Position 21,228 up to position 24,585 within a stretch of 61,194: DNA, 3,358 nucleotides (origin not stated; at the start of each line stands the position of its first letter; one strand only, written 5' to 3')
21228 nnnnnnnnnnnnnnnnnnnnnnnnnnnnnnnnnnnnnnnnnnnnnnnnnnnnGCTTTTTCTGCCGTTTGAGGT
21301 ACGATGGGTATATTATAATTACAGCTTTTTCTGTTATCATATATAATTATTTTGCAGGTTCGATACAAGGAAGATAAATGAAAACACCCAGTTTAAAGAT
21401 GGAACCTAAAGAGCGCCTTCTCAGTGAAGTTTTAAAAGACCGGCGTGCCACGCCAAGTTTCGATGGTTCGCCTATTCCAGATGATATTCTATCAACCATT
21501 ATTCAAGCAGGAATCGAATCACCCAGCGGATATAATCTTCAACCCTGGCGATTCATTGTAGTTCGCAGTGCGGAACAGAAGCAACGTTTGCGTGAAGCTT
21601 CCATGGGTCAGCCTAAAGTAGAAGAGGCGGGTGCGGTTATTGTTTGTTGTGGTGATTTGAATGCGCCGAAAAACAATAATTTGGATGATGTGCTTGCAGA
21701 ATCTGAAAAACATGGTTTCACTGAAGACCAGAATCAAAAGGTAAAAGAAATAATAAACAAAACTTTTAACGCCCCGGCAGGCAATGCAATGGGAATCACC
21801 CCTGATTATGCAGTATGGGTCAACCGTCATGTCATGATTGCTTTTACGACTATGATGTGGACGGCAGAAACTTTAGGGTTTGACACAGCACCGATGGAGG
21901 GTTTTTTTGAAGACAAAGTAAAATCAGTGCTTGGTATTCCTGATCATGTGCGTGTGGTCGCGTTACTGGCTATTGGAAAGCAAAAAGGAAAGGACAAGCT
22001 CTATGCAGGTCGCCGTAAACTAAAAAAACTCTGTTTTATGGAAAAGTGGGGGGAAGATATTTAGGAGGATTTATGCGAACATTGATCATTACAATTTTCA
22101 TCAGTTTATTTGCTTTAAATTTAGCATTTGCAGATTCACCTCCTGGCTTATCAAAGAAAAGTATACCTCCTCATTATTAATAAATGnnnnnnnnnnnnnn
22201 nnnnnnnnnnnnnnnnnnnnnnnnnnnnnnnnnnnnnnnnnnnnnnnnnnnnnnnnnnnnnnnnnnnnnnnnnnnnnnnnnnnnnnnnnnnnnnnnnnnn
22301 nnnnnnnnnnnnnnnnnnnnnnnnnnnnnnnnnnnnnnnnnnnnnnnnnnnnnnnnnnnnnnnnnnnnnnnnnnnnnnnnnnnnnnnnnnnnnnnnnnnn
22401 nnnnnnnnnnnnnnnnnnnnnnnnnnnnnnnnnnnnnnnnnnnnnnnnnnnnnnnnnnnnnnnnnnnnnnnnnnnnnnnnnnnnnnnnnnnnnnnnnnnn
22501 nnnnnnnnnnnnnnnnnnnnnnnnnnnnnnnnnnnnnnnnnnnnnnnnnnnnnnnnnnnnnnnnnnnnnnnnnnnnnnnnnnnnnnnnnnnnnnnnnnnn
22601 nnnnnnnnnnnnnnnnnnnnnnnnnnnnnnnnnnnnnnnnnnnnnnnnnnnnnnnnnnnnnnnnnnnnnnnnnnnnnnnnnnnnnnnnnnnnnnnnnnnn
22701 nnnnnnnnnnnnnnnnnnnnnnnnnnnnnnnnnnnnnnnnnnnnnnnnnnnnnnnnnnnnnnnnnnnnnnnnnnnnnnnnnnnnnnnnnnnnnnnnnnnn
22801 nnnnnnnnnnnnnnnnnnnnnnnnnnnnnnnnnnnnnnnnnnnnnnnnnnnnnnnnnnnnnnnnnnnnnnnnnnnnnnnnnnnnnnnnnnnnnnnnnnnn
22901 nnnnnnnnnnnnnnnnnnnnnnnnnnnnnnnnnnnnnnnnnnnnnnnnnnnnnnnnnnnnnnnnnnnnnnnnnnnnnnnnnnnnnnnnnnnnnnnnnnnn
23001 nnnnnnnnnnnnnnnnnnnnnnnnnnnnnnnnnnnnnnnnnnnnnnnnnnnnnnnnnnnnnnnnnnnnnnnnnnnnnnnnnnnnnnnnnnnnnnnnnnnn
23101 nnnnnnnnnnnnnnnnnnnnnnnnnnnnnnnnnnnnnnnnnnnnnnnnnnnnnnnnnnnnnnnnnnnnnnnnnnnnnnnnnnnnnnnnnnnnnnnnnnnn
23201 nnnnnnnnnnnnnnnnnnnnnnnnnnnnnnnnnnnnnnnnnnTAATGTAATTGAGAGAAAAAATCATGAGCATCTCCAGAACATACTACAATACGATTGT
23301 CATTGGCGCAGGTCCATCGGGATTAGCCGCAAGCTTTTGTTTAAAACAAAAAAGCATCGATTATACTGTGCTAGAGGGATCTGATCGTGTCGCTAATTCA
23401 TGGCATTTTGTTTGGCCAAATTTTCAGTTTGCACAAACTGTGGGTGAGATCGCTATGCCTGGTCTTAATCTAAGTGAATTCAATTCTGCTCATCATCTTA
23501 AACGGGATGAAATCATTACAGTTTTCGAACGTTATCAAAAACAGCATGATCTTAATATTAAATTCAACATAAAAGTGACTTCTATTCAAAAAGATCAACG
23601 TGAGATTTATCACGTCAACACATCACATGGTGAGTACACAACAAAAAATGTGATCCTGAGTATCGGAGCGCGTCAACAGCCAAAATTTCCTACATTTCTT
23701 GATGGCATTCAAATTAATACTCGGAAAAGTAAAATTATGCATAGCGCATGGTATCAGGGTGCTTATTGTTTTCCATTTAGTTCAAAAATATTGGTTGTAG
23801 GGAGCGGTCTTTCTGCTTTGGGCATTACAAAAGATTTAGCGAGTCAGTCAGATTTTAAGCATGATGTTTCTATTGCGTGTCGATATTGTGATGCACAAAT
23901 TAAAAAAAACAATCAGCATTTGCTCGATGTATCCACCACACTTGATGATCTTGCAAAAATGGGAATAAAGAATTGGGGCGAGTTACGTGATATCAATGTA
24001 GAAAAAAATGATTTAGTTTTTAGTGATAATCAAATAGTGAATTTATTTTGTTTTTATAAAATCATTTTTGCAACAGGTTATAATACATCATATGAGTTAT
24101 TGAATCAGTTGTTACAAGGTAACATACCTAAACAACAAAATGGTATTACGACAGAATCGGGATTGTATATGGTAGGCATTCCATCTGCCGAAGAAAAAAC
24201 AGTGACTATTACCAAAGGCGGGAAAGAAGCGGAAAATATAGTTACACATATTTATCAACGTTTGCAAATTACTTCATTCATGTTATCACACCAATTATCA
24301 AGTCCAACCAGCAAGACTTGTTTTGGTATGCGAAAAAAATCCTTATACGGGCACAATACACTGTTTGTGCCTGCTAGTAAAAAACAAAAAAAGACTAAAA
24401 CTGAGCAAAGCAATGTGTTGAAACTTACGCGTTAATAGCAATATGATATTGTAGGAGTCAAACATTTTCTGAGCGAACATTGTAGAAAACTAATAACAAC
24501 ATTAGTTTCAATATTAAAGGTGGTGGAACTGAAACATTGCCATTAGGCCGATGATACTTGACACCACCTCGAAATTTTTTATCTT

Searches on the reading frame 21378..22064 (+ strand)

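Call 3: search_protein_families(library=pfam, proteins=[window:21378-22064:+], max_evalue=0.01)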
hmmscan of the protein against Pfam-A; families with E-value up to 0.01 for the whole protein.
window:21378-22064:+ (228 aa): 2 families
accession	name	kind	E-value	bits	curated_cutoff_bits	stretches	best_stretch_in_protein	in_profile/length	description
PF00881.29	Nitroreductase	-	1.9e-27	96.9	23.5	1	20-201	2-167/167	Nitroreductase family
PF14512.11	TM1586_NiRdase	-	4.1e-05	23.7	27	0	38-65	160-187/215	Putative TM nitroreductase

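Call 4: search_protein_families(library=ncbifam, proteins=[window:21378-22064:+], max_evalue=0.01)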
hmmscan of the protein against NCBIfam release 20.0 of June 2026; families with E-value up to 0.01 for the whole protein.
window:21378-22064:+ (228 aa): 10 families
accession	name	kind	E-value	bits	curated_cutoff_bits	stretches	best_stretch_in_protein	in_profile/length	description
NF008275.0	PRK11053.1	equivalog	2.6e-19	69.5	227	1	16-205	4-197/217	oxygen-insensitive NAD(P)H nitroreductase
NF003768.0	PRK05365.1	equivalog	1.3e-15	57.4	152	2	11-110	10-109/200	malonic semialdehyde reductase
TIGR02476.1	BluB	equivalog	1.1e-12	47.8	150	1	14-74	8-68/205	5,6-dimethylbenzimidazole synthase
NF009810.0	PRK13294.1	equivalog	6.3e-08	31.9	304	1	16-74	255-313/449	coenzyme F420-0:L-glutamate ligase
NF008033.1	PRK10765.1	equivalog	9.9e-08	31.7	223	1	17-97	6-86/240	oxygen-insensitive NADPH nitroreductase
TIGR03553.1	F420_FbiB_CTERM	equivalog_domain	1.5e-06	28.1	249.55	1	18-74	2-58/194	F420 biosynthesis protein FbiB, C-terminal domain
NF008088.0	PRK10828.1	equivalog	1e-05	25.1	183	1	17-70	5-57/183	NAD(P)H nitroreductase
NF011424.0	PRK14851.1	subfamily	1.6e-05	23.1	1170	1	32-90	322-380/679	hypothetical protein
NF047509.1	Rv3131_FMN_oxido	subfamily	0.0013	18.3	199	1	41-63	2-24/319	Acg family FMN-binding oxidoreductase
NF005901.0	PRK07877.1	equivalog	0.0022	16.3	476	1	31-63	370-402/722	Rv1355c family protein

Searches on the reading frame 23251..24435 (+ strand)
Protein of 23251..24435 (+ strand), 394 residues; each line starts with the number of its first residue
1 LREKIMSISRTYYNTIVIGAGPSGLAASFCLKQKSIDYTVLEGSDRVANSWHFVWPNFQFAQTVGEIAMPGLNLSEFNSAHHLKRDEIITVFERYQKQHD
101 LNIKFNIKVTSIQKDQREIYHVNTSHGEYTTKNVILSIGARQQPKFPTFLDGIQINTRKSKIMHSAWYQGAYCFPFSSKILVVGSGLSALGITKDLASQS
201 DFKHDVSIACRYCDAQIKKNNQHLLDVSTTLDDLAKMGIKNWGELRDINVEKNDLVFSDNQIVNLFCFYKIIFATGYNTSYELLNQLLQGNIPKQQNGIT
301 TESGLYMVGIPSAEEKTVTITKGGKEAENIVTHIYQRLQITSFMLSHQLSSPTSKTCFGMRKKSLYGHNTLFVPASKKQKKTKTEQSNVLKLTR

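Call 3: search_protein_families(library=pfam, proteins=[window:23251-24435:+], max_evalue=0.01)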
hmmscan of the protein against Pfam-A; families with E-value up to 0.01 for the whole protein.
window:23251-24435:+ (394 aa): 12 families
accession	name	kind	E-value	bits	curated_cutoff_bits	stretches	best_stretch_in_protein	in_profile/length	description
PF13738.12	Pyr_redox_3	-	2.8e-26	92.9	30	1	16-289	1-280/305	Pyridine nucleotide-disulphide oxidoreductase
PF13434.12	Lys_Orn_oxgnase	-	1.7e-12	47.6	21.3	1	81-211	90-221/339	L-lysine 6-monooxygenase/L-ornithine 5-monooxygenase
PF07992.20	Pyr_redox_2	-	1.2e-10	41.7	26.1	1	14-207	2-169/291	Pyridine nucleotide-disulphide oxidoreductase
PF03486.20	HI0933_like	-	1.2e-09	38.5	50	1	84-324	107-194/244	HI0933-like protein Rossmann domain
PF13450.12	NAD_binding_8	-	1.9e-06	28.5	21.9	1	17-47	1-31/68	NAD(P)-binding Rossmann-like domain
PF01266.30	DAO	-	1.4e-05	25.2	27.9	0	16-50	3-39/353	FAD dependent oxidoreductase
PF01593.30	Amino_oxidase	-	3.7e-05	23.7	19.8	0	23-47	2-26/443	Flavin containing amine oxidoreductase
PF00743.25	FMO-like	-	4.8e-05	22.4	22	1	16-199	5-205/532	Flavin-binding monooxygenase-like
PF00070.33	Pyr_redox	-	0.00012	22.9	22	0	15-48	2-35/82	Pyridine nucleotide-disulphide oxidoreductase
PF01946.23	Thi4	-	0.0031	17.2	26.2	0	14-43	19-49/235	Thi4 family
PF13454.12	NAD_binding_9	-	0.0052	17.2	21.8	0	105-139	119-153/155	FAD-NAD(P)-binding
PF01494.25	FAD_binding_3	-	0.0086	15.8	22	0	14-43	3-32/349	FAD binding domain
